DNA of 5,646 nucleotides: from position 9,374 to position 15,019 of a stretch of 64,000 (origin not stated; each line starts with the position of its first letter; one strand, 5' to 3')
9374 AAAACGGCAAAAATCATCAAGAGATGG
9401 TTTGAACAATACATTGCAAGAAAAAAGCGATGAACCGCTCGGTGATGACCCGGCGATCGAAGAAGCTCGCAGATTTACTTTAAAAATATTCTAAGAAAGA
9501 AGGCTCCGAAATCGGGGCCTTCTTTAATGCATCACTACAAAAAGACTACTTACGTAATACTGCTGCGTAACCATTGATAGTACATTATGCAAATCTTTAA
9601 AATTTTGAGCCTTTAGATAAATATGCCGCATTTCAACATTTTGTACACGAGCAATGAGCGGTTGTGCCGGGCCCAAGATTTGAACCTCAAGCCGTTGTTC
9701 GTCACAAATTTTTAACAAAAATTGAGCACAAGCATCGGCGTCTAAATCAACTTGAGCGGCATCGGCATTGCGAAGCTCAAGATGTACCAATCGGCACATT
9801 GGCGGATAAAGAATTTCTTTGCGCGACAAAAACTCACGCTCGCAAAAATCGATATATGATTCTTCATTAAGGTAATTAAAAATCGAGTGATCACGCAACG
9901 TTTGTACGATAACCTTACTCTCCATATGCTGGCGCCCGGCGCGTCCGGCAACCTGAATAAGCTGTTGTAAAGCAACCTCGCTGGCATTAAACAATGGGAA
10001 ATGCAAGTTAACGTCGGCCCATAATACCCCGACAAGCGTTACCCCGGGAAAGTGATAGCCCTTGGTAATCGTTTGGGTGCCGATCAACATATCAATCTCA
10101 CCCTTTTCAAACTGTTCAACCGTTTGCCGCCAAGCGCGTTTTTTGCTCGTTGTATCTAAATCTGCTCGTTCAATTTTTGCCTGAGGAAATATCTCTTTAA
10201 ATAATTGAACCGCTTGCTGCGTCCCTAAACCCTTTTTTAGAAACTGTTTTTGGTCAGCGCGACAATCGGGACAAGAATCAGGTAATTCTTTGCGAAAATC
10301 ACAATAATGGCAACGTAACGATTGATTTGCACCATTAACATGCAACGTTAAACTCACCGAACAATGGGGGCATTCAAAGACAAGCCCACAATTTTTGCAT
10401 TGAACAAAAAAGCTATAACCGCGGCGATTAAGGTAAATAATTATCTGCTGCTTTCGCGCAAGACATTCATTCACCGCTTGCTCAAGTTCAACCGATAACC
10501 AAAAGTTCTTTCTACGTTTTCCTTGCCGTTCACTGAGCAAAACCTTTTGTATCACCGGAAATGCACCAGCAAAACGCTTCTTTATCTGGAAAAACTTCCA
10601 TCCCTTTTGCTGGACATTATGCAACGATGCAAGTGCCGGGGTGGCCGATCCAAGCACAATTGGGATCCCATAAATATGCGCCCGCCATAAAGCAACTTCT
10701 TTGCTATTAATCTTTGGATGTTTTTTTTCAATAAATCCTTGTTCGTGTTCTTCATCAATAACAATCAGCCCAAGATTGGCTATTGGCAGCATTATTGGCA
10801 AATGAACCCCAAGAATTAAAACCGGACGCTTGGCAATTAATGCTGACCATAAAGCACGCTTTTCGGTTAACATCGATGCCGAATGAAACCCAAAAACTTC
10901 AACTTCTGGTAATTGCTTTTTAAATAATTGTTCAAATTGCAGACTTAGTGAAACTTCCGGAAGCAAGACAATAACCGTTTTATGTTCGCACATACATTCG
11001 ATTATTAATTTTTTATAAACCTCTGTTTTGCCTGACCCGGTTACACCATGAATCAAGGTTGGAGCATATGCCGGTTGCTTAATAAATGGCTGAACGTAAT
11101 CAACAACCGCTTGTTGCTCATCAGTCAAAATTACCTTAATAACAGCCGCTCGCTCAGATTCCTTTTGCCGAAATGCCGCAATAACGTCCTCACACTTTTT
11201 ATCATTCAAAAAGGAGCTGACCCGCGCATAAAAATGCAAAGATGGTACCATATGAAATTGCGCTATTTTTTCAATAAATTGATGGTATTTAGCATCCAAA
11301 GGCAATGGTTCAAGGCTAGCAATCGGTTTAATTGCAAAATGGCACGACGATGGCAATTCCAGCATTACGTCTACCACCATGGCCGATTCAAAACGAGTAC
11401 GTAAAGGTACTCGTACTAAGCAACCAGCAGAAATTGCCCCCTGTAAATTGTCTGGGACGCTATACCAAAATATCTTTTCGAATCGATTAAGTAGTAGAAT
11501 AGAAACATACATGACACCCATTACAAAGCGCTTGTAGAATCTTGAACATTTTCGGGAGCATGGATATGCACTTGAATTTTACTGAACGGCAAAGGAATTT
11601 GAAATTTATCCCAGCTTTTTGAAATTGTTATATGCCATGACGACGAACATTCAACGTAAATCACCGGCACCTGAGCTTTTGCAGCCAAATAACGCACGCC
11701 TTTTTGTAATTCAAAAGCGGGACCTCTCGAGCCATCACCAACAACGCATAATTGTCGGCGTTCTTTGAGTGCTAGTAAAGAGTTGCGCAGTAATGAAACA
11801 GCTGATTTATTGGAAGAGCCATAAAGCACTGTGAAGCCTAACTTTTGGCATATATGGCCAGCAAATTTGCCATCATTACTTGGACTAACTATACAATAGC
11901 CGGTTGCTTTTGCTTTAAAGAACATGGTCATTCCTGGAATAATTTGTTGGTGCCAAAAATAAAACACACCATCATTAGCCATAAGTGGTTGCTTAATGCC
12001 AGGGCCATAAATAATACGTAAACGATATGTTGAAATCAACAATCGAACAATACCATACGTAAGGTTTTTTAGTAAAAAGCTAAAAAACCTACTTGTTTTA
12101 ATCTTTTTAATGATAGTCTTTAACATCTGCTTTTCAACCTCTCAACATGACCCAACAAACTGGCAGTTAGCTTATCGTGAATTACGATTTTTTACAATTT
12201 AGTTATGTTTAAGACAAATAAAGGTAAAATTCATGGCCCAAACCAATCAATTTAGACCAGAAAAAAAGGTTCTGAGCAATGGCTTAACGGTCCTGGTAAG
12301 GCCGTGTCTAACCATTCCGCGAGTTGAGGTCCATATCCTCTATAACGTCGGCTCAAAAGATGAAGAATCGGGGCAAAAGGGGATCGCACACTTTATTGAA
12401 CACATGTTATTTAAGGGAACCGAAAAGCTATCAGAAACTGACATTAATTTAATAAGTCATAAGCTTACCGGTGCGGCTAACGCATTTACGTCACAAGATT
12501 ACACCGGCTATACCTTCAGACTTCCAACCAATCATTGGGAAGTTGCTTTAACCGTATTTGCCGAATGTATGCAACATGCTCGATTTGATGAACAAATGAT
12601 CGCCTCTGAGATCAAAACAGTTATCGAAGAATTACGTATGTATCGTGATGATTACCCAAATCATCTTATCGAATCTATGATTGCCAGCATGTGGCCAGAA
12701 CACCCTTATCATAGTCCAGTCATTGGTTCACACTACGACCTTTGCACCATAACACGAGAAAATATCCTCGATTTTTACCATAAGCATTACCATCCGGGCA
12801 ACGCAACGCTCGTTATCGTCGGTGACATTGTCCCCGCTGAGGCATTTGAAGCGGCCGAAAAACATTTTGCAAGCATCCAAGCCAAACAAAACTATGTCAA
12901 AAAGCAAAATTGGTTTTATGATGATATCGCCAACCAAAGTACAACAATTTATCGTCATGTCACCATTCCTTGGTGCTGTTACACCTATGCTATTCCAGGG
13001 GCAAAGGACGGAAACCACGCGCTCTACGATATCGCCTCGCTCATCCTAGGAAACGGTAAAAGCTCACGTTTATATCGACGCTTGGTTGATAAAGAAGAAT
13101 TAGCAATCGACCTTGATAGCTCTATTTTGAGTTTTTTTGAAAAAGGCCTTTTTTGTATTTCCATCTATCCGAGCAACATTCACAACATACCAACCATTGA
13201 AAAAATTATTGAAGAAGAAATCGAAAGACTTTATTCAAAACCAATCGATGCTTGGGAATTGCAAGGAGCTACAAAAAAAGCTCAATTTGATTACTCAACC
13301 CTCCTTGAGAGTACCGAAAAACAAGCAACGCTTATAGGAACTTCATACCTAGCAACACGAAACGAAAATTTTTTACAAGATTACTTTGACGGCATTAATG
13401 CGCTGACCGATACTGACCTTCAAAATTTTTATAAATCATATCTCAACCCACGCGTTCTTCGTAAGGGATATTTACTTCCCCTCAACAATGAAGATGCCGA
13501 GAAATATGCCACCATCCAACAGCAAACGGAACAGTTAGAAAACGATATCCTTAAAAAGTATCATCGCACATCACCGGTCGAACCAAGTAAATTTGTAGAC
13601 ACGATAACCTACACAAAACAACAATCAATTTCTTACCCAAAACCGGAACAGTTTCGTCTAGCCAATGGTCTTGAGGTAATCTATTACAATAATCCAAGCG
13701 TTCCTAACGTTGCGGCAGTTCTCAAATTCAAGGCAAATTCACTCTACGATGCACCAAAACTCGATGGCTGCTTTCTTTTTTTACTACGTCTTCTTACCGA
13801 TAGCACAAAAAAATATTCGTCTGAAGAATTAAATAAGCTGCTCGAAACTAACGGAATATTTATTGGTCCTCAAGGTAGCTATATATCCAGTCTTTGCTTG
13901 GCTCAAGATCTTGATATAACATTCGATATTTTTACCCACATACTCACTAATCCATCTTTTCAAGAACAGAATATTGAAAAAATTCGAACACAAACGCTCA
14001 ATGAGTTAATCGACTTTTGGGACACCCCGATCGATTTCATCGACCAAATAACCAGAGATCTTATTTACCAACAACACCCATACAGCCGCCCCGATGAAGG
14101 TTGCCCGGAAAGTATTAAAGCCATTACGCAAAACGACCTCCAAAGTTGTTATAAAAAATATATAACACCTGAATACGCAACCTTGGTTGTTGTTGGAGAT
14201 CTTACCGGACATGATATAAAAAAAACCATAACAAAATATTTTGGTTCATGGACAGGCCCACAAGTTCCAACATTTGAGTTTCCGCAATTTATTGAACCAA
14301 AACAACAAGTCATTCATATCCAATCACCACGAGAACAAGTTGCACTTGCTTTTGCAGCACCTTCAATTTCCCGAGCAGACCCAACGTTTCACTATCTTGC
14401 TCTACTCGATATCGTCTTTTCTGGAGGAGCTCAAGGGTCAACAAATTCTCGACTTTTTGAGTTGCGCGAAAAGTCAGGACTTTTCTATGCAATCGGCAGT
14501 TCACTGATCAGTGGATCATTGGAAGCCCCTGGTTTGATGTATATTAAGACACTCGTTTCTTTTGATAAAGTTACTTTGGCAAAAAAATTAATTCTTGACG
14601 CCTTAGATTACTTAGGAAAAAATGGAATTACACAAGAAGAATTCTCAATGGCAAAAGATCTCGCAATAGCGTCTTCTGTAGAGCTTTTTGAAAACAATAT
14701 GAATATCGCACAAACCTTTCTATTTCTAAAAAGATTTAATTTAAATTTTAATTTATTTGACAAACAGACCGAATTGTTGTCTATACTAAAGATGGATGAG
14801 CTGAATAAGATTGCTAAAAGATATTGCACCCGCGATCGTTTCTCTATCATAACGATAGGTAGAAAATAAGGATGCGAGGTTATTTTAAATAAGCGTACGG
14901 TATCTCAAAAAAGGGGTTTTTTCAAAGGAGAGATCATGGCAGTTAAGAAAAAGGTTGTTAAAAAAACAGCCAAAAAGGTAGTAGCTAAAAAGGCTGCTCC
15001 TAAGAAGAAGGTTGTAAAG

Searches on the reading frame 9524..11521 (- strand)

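Call 15: search_protein_families(library=pfam, proteins=[window:9524-11521:-], max_evalue=0.00001)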
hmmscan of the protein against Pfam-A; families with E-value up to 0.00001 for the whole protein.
window:9524-11521:- (665 aa): 6 families
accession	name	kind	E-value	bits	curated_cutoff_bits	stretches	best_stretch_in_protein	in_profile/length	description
PF00270.35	DEAD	-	6.4e-11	42.7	26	1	155-300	17-164/167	DEAD/DEAH box helicase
PF18074.6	PriA_C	-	2.9e-09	38.1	26.9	1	574-655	1-80/95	Primosomal protein N C-terminal domain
PF00271.37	Helicase_C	-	6.7e-09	36.4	23.5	1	443-530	32-108/110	Helicase conserved C-terminal domain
PF17764.6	PriA_3primeBD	-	9.6e-08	32.2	22.7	1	10-93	4-86/96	3'DNA-binding domain (3'BD)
PF04851.21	ResIII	-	2e-07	31.5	22.5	1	132-264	4-140/164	Type III restriction enzyme, res subunit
PF18319.7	Zn_ribbon_PriA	-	1e-06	29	26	1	384-411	1-26/27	PriA DNA helicase Cys-rich region (CRR) domain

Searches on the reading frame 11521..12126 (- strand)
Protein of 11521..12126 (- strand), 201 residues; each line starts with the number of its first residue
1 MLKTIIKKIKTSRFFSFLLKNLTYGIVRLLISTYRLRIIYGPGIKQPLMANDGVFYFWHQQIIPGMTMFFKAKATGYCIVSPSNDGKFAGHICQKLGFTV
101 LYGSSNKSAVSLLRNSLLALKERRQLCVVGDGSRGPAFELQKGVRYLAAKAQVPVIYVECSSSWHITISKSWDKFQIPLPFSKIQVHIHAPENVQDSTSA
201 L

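Call 15: search_protein_families(library=pfam, proteins=[window:11521-12126:-], max_evalue=0.00001)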
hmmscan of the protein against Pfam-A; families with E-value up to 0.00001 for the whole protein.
window:11521-12126:- (201 aa): 1 family
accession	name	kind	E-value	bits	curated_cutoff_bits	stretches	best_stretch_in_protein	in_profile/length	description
PF04028.18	DUF374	-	4.2e-14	52.3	26.8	1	70-137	2-69/69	Domain of unknown function (DUF374)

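Call 84: search_protein_families(library=ncbifam, proteins=[window:11521-12126:-], max_evalue=0.001)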
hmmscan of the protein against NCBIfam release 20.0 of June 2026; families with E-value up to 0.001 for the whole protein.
window:11521-12126:- (201 aa): 0 families

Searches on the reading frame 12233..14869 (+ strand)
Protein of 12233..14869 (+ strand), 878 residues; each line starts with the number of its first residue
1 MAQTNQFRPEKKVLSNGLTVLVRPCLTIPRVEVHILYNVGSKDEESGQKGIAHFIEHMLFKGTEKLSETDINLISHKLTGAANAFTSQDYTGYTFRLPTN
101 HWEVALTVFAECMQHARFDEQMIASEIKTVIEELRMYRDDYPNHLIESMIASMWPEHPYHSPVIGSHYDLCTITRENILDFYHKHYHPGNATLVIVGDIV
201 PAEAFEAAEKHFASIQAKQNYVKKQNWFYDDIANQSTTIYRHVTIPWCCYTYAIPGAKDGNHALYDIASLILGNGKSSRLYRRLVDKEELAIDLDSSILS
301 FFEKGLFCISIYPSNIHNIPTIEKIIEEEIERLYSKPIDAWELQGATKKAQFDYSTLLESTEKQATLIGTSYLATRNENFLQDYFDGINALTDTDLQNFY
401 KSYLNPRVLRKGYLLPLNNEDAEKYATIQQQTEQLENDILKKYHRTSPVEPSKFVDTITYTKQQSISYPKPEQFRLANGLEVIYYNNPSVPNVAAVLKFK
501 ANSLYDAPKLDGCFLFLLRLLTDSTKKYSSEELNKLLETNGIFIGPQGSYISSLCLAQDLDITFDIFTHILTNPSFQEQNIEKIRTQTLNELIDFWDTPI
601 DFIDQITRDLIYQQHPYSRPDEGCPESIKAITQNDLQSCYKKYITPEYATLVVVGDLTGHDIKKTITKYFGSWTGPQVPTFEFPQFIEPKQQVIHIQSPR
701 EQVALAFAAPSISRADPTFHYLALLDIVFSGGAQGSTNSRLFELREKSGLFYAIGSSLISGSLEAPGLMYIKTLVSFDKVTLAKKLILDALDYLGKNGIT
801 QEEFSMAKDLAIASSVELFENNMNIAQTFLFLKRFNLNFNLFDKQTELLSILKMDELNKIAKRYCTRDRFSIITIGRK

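Call 15: search_protein_families(library=pfam, proteins=[window:12233-14869:+], max_evalue=0.00001)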
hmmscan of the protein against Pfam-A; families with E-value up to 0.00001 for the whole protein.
window:12233-14869:+ (878 aa): 2 families
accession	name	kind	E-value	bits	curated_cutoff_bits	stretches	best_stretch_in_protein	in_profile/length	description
PF05193.26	Peptidase_M16_C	-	2.8e-62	210.2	23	2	172-346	1-177/181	Peptidase M16 inactive domain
PF00675.25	Peptidase_M16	-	5.8e-41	140.3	22.3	2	30-165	12-147/149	Insulinase (Peptidase family M16)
